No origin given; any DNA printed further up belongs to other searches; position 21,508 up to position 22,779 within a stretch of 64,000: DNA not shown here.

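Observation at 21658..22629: AT-rich beta-class (DPPY) DNA methyltransferase wedged between housekeeping genes, with no recognisable restriction partner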

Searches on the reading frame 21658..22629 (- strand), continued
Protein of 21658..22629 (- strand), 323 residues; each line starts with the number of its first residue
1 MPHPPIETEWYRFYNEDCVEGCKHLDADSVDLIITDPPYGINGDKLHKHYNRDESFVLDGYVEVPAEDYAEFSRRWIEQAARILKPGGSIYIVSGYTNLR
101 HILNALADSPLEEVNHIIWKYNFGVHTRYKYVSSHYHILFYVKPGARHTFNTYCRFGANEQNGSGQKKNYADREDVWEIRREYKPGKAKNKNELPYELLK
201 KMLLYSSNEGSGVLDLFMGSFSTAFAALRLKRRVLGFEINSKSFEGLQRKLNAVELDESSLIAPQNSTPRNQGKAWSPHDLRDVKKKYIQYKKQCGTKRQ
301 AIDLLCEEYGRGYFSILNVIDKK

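Call 9: find_encoding_contigs(protein=P0112, flank=8000, max_places=3)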
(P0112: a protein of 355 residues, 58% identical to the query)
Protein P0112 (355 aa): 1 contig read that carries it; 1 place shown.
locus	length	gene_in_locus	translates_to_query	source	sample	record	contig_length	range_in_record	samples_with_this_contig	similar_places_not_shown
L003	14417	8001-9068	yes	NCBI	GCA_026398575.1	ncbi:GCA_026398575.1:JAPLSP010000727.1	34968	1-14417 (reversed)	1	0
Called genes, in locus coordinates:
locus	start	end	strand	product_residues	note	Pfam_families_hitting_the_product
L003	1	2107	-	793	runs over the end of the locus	PF00515:TPR_1 (faint), PF13428:TPR_14 (faint), PF13431:TPR_17 (faint)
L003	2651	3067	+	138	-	PF01402:RHH_1, PF08753:NikR_C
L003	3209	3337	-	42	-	-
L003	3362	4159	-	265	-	PF01975:SurE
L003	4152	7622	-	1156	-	PF08447:PAS_3 (faint), PF24793:GINT1_N (faint), PF00989:PAS, PF08448:PAS_4, PF13426:PAS_9, PF13185:GAF_2, PF02518:HATPase_c, PF00072:Response_reg, +1 more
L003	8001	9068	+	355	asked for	PF01555:N6_N4_Mtase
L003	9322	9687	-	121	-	PF00216:Bac_DNA_binding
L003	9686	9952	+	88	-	-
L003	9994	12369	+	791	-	PF00270:DEAD, PF04851:ResIII (weak), PF00271:Helicase_C, PF22982:WHD_HRQ1, PF09369:MZB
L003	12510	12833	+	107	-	PF12441:CopG_antitoxin (weak)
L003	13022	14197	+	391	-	PF00582:Usp (faint), PF00359:PTS_EIIA_2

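Call 10: find_related_loci(query=window:21658-22629:-, collection=genome_contigs, flank=6000)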
Query window:21658-22629:- (323 aa) in genome_contigs; peptide patterns used: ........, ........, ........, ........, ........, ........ (x = any residue, [..] = any of these).
387 stretches matched a pattern; 212 encode a relative of the query (tblastn E <= 1e-3); the best 80 are kept; 80 distinct loci.
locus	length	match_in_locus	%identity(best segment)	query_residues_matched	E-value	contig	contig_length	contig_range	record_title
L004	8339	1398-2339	60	11-321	9e-127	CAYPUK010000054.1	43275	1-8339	MAG TPA_asm: uncultured Thermoplasmatales archaeon isolate SRP067234_co1_39 genome assembly, contig: k99_237369, whole g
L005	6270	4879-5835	62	8-323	2e-126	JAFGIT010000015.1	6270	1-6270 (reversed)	MAG: Candidatus Coatesbacteria bacterium isolate Zod_Metabat.233 k87_557367, whole genome shotgun sequence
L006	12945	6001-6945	60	11-322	2e-125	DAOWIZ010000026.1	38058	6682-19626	MAG TPA_asm: Thermoplasmata archaeon isolate CSMAG_2056 CSMAG_2056_k141_1929766_length_38058_cov_68.7538, whole genome s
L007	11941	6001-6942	61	12-322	3e-125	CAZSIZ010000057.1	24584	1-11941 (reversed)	MAG TPA_asm: uncultured bacterium isolate SRP077602_co8_260 genome assembly, contig: NODE_2959_length_24584_cov_4.702515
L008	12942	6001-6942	59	11-322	1e-124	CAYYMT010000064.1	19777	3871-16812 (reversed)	MAG TPA_asm: uncultured bacterium isolate SRP332253_co1_229 genome assembly, contig: NODE_4366_length_19777_cov_6.612869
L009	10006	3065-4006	59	11-321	2e-123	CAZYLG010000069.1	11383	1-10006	MAG TPA_asm: uncultured Thermoplasmatales archaeon isolate SRP332253_co1_132 genome assembly, contig: NODE_9605_length_1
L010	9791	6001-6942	59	11-322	2e-123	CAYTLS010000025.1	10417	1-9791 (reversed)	MAG TPA_asm: uncultured bacterium isolate binchicken_co13_415 genome assembly, contig: NODE_10221_length_10417_cov_3.742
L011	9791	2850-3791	59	11-321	1e-123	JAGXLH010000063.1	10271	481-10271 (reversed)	MAG: Thermoplasmatota archaeon isolate GSL_GSL3510_11 NODE_1014_length_10271_cov_12.7923, whole genome shotgun sequence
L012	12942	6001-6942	58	11-322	3e-123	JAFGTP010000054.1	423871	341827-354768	MAG: Candidatus Neomarinimicrobiota bacterium isolate Zod_Metabat.977 k87_10935522, whole genome shotgun sequence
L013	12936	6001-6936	61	13-322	9e-123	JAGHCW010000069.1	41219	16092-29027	MAG: bacterium isolate AUK292 PB_MBMC_246_c_000000000105, whole genome shotgun sequence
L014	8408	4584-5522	60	12-322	1e-122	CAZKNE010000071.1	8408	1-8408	MAG TPA_asm: uncultured bacterium isolate binchicken_co100_121 genome assembly, contig: NODE_13722_length_8408_cov_3.522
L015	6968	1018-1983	59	12-323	3e-122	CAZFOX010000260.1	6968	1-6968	MAG TPA_asm: uncultured bacterium isolate SRP278314_co1_145 genome assembly, contig: NODE_13695_length_6968_cov_4.248951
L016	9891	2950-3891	58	11-322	3e-122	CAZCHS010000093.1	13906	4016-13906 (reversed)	MAG TPA_asm: uncultured bacterium isolate SRP252850_co1_381 genome assembly, contig: NODE_8238_length_13906_cov_10.44762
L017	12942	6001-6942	59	12-322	1e-121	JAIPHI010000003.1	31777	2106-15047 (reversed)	MAG: Candidatus Neomarinimicrobiota bacterium isolate Tobar15.5-16.5m-G29 Tobar15-5-16-5m-C810, whole genome shotgun seq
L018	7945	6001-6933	58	13-320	8e-121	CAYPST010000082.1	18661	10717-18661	MAG TPA_asm: uncultured bacterium isolate SRP141376_co1_385 genome assembly, contig: NODE_6212_length_18661_cov_5.995432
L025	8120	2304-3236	59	13-321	1e-119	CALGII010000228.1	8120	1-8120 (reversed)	MAG TPA_asm: uncultured Ignavibacteriae bacterium isolate SRR3330206_bin.142_CONCOCT_v1.1_MAG genome assembly, contig: E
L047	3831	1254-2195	57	13-323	9e-116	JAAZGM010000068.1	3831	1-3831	MAG: Methanomicrobiales archaeon isolate AS10tlH2TH_381 46672_AS10, whole genome shotgun sequence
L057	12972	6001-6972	54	5-322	4e-113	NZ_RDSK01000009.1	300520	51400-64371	Methanohalophilus sp. RSK RSK_scf_2, whole genome shotgun sequence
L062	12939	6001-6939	56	13-322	5e-113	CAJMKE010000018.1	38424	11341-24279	MAG TPA_asm: uncultured Alistipes sp. isolate SRR5580395-bin.36 genome assembly, contig: NODE_1272_length_38424_cov_7.90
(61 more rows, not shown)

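Call 33: predict_structure(alignment_id=A1)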
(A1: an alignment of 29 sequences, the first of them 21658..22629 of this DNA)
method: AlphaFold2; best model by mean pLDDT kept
length: 323 residues; sequences in the alignment: 29
mean_pLDDT: 80.6   pTM: 0.74
mean pLDDT of the five models: 80.6, 76.8, 74.8, 74.8, 74.2
residues with pLDDT >= 90: 128; 70-90: 123; 50-70: 54; < 50: 18
segments of 3 or more residues with pLDDT < 50: 43-49, 122-126
pLDDT, mean of each block of 10 residues (from residue 1): 82 91 95 83 47 50 79 95 95 80 95 84 50 70 83 70 76 68 55 78 89 80 89 90 82 83 74 89 94 94 94 90 87
secondary structure, 60 per line:
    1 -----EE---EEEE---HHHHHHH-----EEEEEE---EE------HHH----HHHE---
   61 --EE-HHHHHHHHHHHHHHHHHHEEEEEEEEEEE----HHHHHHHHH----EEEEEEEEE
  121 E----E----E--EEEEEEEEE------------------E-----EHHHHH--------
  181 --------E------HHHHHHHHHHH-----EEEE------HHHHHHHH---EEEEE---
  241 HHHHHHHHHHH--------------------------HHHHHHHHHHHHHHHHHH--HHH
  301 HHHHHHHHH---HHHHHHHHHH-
elements in order: E11-14 H18-24 E30-35 H66-83 E84-94 H99-107 E112-121 E134-142 H168-172 H196-206 E212-215 H222-229 E233-237 H241-251 H278-295 H298-309 H313-322

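Call 37: fold_search(model_id=the predicted structure, library=pdb)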
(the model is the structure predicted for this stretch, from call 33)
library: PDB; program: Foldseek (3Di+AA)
matches with E <= 10: 1107; with E <= 0.001: 112
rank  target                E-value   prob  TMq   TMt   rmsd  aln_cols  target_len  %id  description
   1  6pbd_A                1.3e-17  1.00  0.53  0.49  11.1       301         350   23  DNA N6-Adenine Methyltransferase CcrM In Complex with Double-Stranded DNA Oligonucleotide Containing Its Recognition S (released 2019-10-23)
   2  6pbd_B                1.8e-17  1.00  0.54  0.53   9.6       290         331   22  DNA N6-Adenine Methyltransferase CcrM In Complex with Double-Stranded DNA Oligonucleotide Containing Its Recognition S (released 2019-10-23)
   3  8s9m                  1.8e-16  1.00  0.53  0.69   5.3       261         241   26  DNA cytosine-N4 methyltransferase (residues 79-324) from the Bdelloid rotifer Adineta vaga (released 2023-08-02)
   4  8s9o_B                1.2e-15  1.00  0.49  0.68   6.0       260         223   24  DNA cytosine-N4 methyltransferase (residues 61-324) from the Bdelloid rotifer Adineta vaga - P1 crystal form (released 2023-08-02)
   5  8urk_A                1.9e-15  1.00  0.55  0.69   6.1       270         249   27  Crystal structure of DNA N6-Adenine Methyltransferase M.BceJIV from Burkholderia cenocepacia in complex with duplex DN (released 2024-09-11)
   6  9c3u_A                2.0e-15  1.00  0.55  0.70   5.9       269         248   29  Crystal structure of DNA N6-Adenine Methyltransferase M.BceJIV from Burkholderia cenocepacia in complex with duplex DN (released 2024-09-11)
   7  9c3s_A                2.9e-15  1.00  0.55  0.69   5.9       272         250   27  Crystal structure of DNA N6-Adenine Methyltransferase M.BceJIV from Burkholderia cenocepacia in complex with duplex DN (released 2024-09-11)
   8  8s9o_A                6.8e-15  1.00  0.47  0.65   5.5       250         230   25  DNA cytosine-N4 methyltransferase (residues 61-324) from the Bdelloid rotifer Adineta vaga - P1 crystal form (released 2023-08-02)
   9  8s9n                  6.8e-15  1.00  0.47  0.66   5.6       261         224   24  DNA cytosine-N4 methyltransferase (residues 61-324) from the Bdelloid rotifer Adineta vaga - C2 crystal form (released 2023-08-02)
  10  8urk_D                1.0e-14  1.00  0.54  0.69   5.8       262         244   27  Crystal structure of DNA N6-Adenine Methyltransferase M.BceJIV from Burkholderia cenocepacia in complex with duplex DN (released 2024-09-11)
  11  1nw8                  5.1e-14  1.00  0.56  0.65   7.3       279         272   24  Structure of L72P mutant beta class N6-adenine DNA methyltransferase RsrI (released 2003-07-29)
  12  9c3u_C                6.5e-14  1.00  0.53  0.69   5.3       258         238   27  Crystal structure of DNA N6-Adenine Methyltransferase M.BceJIV from Burkholderia cenocepacia in complex with duplex DN (released 2024-09-11)
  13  1g60_A                8.8e-14  1.00  0.53  0.70   4.6       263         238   24  Crystal Structure of Methyltransferase MboIIa (Moraxella bovis) (released 2002-05-01)
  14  9c3s_D                9.3e-14  1.00  0.53  0.68   6.1       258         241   28  Crystal structure of DNA N6-Adenine Methyltransferase M.BceJIV from Burkholderia cenocepacia in complex with duplex DN (released 2024-09-11)
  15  1nw6                  3.0e-13  1.00  0.56  0.65   7.8       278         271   23  Structure of the beta class N6-adenine DNA methyltransferase RsrI bound to sinefungin (released 2003-07-29)
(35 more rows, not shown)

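Call 47: search_solved_structures(query=A4, max_evalue=1, show_alignments=1)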
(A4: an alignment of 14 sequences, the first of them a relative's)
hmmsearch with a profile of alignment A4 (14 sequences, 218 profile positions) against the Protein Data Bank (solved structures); distinct sequences matched with E-value up to 1: 1.
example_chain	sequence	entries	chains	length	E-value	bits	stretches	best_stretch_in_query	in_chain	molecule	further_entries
2lj4_A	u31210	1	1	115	0.36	13.3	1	120-154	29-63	Peptidyl-prolyl cis-trans isomerase/rotamase, putative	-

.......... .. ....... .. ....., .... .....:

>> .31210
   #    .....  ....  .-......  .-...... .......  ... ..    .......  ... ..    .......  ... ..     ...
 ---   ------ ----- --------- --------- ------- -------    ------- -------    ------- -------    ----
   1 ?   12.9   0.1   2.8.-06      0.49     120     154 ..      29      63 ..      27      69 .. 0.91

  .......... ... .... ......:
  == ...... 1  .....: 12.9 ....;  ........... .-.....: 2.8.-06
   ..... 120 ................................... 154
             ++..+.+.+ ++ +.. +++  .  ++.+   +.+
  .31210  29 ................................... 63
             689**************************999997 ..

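Call 48: search_solved_structures(query=A5, max_evalue=1)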
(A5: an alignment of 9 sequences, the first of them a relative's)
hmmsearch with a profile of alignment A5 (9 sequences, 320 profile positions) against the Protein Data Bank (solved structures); distinct sequences matched with E-value up to 1: 2.
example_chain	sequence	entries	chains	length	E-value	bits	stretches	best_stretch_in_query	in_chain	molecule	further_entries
2q1k_A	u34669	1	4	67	0.39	13.2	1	199-259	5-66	AscE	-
3ph0_A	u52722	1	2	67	0.59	12.6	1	207-259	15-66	AscE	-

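Call 49: search_solved_structures(query=A6, max_evalue=1)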
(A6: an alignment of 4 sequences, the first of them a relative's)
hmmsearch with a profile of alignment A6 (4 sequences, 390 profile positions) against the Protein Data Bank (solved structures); distinct sequences matched with E-value up to 1: 11.
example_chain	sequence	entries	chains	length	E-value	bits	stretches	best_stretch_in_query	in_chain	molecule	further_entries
1kg5_A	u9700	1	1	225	0.079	14.8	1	338-380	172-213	A/G-specific adenine glycosylase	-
1kg4_A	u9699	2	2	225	0.079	14.8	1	338-380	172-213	A/G-specific adenine glycosylase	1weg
1kg2_A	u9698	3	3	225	0.081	14.7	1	338-380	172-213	A/G-specific adenine glycosylase | ADENINE GLYCOSYLASE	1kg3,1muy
1wef_A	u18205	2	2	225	0.081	14.7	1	338-380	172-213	A/G-specific adenine glycosylase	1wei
1kg6_A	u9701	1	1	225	0.083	14.7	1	338-380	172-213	A/G-specific adenine glycosylase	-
1kg7_A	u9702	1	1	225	0.089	14.6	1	339-380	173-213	A/G-specific adenine glycosylase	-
1mud_A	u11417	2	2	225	0.09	14.6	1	338-380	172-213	Adenine DNA glycosylase | ADENINE GLYCOSYLASE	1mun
3n5n_X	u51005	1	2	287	0.37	12.6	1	344-380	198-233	A/G-specific adenine DNA glycosylase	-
7ef9_A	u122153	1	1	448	0.44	12.3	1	344-380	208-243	Adenine DNA glycosylase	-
7ef8_A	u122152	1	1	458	0.46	12.3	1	344-380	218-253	Adenine DNA glycosylase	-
8fay_A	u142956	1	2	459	0.84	11.4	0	344-380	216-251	Adenine DNA glycosylase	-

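Call 53: find_encoding_contigs(protein=P0005, flank=7000, max_places=2)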
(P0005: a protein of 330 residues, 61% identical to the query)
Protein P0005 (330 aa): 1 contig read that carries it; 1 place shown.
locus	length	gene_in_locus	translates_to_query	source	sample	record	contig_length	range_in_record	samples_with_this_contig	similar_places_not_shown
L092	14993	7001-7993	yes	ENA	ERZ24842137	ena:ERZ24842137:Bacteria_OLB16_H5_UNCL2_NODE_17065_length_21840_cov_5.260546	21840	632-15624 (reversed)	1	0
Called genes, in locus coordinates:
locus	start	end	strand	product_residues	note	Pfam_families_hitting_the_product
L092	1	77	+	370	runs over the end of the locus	PF00033:Cytochrome_B, PF13631:Cytochrom_B_N_2, PF00032:Cytochrom_B_C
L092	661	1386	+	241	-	PF09699:Paired_CXXCH_1 (faint)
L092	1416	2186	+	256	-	PF00037:Fer4 (weak), PF12797:Fer4_2 (weak), PF12838:Fer4_7, PF13247:Fer4_11, PF13237:Fer4_10, PF12797:Fer4_2, PF00037:Fer4, PF12838:Fer4_7 (weak), +7 more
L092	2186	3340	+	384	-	PF03916:NrfD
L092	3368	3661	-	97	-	-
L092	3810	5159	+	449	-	PF01474:DAHP_synth_2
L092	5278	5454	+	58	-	PF05635:23S_rRNA_IVP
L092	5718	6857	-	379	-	PF00365:PFK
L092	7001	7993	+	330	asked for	PF01555:N6_N4_Mtase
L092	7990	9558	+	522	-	PF12831:FAD_oxidored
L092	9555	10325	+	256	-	PF00702:Hydrolase, PF13344:Hydrolase_6, PF13242:Hydrolase_like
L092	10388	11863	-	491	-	PF00939:Na_sulph_symp, PF03600:CitMHS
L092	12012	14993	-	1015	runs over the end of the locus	PF05448:AXE1, PF01738:DLH (weak), PF00326:Peptidase_S9, PF16126:DUF4838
